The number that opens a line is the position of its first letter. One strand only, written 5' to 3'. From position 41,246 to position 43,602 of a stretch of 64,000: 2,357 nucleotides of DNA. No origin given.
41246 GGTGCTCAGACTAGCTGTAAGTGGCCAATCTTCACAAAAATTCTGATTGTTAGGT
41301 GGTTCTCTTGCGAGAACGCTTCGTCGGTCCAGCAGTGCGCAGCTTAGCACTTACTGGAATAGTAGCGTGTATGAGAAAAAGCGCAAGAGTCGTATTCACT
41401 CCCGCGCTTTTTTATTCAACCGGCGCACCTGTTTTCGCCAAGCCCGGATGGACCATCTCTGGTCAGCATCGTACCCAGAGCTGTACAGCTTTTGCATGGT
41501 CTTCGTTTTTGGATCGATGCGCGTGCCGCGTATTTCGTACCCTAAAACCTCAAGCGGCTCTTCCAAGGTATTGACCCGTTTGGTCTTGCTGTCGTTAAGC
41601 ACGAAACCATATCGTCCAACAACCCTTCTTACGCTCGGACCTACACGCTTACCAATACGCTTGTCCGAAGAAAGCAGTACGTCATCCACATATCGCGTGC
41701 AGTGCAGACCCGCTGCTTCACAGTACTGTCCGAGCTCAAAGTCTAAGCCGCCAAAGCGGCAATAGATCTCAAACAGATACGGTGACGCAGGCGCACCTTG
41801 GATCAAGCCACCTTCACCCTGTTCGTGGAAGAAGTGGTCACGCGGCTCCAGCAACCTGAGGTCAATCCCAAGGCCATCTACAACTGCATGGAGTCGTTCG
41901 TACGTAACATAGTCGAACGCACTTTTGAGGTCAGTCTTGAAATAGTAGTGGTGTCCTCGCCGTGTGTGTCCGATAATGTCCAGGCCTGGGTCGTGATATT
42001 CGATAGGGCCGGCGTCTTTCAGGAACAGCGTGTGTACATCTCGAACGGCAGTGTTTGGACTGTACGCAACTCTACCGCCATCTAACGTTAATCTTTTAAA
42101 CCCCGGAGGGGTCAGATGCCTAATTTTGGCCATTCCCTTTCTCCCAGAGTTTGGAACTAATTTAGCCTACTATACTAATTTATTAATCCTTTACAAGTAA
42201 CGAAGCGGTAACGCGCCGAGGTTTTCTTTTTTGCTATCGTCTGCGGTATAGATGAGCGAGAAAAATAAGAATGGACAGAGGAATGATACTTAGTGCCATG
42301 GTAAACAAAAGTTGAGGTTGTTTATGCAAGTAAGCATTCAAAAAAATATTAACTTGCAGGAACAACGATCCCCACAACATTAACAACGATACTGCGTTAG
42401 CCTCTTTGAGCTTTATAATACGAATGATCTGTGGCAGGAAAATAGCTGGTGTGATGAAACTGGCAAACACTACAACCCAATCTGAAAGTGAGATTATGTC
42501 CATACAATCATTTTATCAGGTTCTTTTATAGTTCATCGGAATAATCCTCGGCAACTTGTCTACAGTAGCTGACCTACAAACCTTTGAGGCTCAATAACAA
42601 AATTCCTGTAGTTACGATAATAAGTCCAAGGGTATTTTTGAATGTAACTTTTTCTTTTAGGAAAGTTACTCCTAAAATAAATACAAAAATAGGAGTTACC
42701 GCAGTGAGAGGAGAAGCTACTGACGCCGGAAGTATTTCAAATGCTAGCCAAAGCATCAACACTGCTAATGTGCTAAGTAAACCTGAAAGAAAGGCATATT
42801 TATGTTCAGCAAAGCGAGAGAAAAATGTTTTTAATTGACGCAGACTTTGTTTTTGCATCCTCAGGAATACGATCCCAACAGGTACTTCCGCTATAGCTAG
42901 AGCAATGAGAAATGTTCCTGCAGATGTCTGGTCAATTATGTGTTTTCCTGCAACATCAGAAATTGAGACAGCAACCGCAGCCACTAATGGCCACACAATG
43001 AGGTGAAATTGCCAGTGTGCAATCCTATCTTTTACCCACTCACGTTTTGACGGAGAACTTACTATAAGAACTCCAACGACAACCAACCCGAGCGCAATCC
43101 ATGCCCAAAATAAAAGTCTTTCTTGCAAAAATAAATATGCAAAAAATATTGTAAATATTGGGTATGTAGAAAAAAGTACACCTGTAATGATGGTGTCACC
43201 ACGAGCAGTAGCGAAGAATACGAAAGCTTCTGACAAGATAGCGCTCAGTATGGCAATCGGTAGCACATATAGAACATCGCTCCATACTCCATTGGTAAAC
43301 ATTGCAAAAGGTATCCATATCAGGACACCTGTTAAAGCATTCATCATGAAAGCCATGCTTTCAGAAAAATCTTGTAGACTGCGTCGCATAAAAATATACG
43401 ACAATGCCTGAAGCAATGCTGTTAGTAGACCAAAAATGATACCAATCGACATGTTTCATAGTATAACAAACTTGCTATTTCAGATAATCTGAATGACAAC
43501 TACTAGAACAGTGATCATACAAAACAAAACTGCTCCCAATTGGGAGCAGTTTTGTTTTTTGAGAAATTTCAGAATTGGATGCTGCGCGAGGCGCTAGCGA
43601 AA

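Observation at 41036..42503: Compact stand-alone reverse transcriptase with a structured 3' non-coding region and a small membrane partner: candidate retron/DRT-like defence module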

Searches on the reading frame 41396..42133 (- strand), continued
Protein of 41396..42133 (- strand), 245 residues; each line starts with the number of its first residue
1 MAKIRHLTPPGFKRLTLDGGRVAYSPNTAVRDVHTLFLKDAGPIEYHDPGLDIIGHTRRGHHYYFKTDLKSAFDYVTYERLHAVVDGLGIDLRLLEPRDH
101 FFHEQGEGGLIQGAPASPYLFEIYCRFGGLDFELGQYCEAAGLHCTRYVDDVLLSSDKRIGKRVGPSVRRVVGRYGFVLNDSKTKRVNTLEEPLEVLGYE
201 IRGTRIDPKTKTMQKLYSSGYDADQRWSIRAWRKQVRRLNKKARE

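Call 74: list_cluster_members(proteins=[window:41396-42133:-, window:43681-44154:-, window:42574-43452:-, window:40619-41035:+, window:42234-42503:-])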
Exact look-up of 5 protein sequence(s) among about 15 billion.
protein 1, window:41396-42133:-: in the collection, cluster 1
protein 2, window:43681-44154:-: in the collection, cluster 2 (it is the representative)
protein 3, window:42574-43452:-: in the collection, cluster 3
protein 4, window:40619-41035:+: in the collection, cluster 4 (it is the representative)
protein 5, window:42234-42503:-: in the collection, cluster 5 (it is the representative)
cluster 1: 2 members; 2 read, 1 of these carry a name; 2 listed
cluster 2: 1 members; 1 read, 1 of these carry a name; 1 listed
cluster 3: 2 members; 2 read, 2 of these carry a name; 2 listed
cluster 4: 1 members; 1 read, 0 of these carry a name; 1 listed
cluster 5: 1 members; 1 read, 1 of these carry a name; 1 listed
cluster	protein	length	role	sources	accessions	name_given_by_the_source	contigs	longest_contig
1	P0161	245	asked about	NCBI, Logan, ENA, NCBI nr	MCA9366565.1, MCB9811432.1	hypothetical protein KC722_03225 [Candidatus Kaiserbacteria bacterium] | hypothetical protein [Candidatus Kaiserbacteria bacterium]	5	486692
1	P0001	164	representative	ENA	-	-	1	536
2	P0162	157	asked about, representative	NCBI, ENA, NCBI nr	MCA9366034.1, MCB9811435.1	30S ribosomal protein S7 [Candidatus Kaiserbacteria bacterium]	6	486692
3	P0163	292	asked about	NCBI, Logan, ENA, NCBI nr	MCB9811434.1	DMT family transporter [Candidatus Nomurabacteria bacterium]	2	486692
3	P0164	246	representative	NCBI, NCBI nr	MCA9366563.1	EamA family transporter, partial [Candidatus Kaiserbacteria bacterium] | EamA family transporter [Candidatus Kaiserbacteria bacterium]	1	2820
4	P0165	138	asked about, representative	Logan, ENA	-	-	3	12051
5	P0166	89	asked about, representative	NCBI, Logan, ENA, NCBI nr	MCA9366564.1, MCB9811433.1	hypothetical protein KC722_03220 [Candidatus Kaiserbacteria bacterium] | hypothetical protein [Candidatus Kaiserbacteria bacterium]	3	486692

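Call 78: search_protein_families(library=phrogs, proteins=[window:41396-42133:-], max_evalue=0.01)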
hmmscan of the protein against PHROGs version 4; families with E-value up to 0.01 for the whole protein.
window:41396-42133:- (245 aa): 2 families
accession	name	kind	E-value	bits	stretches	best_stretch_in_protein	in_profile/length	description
phrog_2825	-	DNA, RNA and nucleotide metabolism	1.4e-13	51.8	1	62-207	110-255/336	polymerase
phrog_1423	-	DNA, RNA and nucleotide metabolism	3.8e-11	42.9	1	59-242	226-400/1040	Reverse transcriptase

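Call 88: search_protein_families(library=pfam, proteins=[L010:4081-4701:-, L010:4702-5466:-, L010:885-1727:+, L011:4110-5657:+, L028:4250-5785:-, L012:4549-5118:-, L010:413-976:+], max_evalue=0.001)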
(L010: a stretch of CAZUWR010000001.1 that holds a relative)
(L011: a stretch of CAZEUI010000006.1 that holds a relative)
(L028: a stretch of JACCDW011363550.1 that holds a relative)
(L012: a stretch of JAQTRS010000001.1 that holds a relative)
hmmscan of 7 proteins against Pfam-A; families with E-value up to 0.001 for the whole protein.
L010:4081-4701:- (206 aa): 1 family
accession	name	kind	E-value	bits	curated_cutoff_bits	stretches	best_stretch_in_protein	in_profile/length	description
PF01025.24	GrpE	-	3.4e-36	124.8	25.8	1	26-205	6-164/165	GrpE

L010:4702-5466:- (254 aa): 2 families
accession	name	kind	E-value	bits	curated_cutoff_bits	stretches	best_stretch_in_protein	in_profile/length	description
PF01628.27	HrcA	-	1.5e-23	84.3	22.2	1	89-223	88-213/215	HrcA protein C terminal domain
PF08220.18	HTH_DeoR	-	0.00031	20.9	21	1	30-56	20-46/57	DeoR-like helix-turn-helix domain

L010:885-1727:+ (280 aa): 0 families

L011:4110-5657:+ (515 aa): 4 families
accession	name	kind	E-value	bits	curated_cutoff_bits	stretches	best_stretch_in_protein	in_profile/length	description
PF13328.12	HD_4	-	2.7e-42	144.6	27.2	1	25-173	1-155/156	HD domain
PF04607.23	RelA_SpoT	-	8.4e-38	129.6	27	1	235-342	2-110/113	Region found in RelA / SpoT proteins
PF02824.27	TGS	-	1.9e-22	79.5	22.2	1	425-483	1-59/60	TGS domain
PF01966.28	HD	-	1.9e-08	35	22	1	45-142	2-116/116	HD domain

L028:4250-5785:- (511 aa): 4 families
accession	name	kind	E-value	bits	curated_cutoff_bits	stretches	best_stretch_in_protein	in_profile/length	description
PF13328.12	HD_4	-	6.8e-42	143.3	27.2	1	35-183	1-155/156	HD domain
PF04607.23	RelA_SpoT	-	4.2e-39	133.8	27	1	244-354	1-112/113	Region found in RelA / SpoT proteins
PF02824.27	TGS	-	1.8e-20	73.2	22.2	1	422-479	1-58/60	TGS domain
PF01966.28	HD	-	1.4e-05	25.8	22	1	54-152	1-116/116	HD domain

L012:4549-5118:- (189 aa): 1 family
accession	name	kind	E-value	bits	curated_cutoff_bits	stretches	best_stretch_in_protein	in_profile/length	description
PF01025.24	GrpE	-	1.4e-37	129.3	25.8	1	23-188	12-163/165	GrpE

L010:413-976:+ (187 aa): 1 family
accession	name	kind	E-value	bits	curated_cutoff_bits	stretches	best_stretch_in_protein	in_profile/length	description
PF10712.14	NAD-GH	-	8.8e-54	183.4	22.8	1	1-185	141-325/576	NAD-specific glutamate dehydrogenase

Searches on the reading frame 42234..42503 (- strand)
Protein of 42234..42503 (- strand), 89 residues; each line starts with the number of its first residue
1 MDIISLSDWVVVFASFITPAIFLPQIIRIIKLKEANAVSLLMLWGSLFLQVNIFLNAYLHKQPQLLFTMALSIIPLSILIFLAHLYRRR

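Call 3: search_protein_families(library=pfam, proteins=[window:42234-42503:-], max_evalue=1)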
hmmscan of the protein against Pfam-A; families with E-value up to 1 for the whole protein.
window:42234-42503:- (89 aa): 1 family
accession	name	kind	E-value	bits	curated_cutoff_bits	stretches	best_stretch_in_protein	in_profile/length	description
PF04193.19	PQ-loop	-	0.00044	20.4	22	1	11-63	6-58/61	PQ loop repeat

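Call 4: search_protein_families(library=padloc, proteins=[window:42234-42503:-], max_evalue=1)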
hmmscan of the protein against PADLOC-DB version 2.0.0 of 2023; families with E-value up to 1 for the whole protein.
window:42234-42503:- (89 aa): 0 families

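Call 5: search_protein_families(library=ncbifam, proteins=[window:42234-42503:-], max_evalue=1)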
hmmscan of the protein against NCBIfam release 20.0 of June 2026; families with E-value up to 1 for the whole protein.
window:42234-42503:- (89 aa): 2 families
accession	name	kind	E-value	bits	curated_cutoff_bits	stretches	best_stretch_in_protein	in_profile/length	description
NF037968.1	SemiSWEET_2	subfamily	2.1e-05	24.6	80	1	13-44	3-34/76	SemiSWEET transporter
NF002921.0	PRK03545.1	equivalog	0.0046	15.9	401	1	9-83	219-293/396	sugar transporter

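Call 77: search_solved_structures(query=window:42234-42503:-, max_evalue=1)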
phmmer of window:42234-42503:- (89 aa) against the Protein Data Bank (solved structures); distinct sequences matched with E-value up to 1: 6.
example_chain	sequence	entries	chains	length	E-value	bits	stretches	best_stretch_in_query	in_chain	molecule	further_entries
4rng_A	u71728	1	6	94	0.0011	23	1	4-86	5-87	MtN3/saliva family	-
4qnc_A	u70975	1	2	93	0.0054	20.8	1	12-79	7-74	chemical transport protein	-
5uhs_A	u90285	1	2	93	0.022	18.9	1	12-80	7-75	Sugar transporter SemiSWEET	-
5uhq_A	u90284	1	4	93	0.045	17.9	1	12-79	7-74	Sugar transporter SemiSWEET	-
7anh_A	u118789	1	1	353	0.11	16.7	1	42-77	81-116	GDP-L-fucose synthase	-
4x5m_A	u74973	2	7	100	0.18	16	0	12-50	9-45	Uncharacterized protein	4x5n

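Call 78: search_protein_families(library=phrogs, proteins=[window:42234-42503:-], max_evalue=0.01)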
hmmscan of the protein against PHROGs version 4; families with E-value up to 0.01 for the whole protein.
window:42234-42503:- (89 aa): 1 family
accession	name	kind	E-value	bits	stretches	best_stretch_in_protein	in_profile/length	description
phrog_10205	-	moron, auxiliary metabolic gene and host takeover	0.0048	17.8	1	33-62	33-62/65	membrane protein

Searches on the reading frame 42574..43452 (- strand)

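Call 3: search_protein_families(library=pfam, proteins=[window:42574-43452:-], max_evalue=1)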
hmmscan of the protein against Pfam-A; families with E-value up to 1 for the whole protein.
window:42574-43452:- (292 aa): 5 families
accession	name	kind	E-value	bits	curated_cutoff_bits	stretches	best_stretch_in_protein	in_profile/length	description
PF00892.27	EamA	-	6.6e-32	111.1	28.2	2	3-132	2-134/135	EamA-like transporter family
PF03151.22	TPT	-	2e-07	31.2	30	2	166-290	18-138/291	Triose-phosphate Transporter family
PF05653.20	Mg_trans_NIPA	-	0.0025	17.5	26.2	1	199-287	23-119/295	Magnesium transporter NIPA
PF16913.11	PUNUT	-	0.1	12.2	30.6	2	90-164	103-177/321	Purine nucleobase transmembrane transport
PF11202.14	StiP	-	0.13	11.9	28.7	1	159-205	65-110/245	Tellurite-like stress resistance cysteine protease StiP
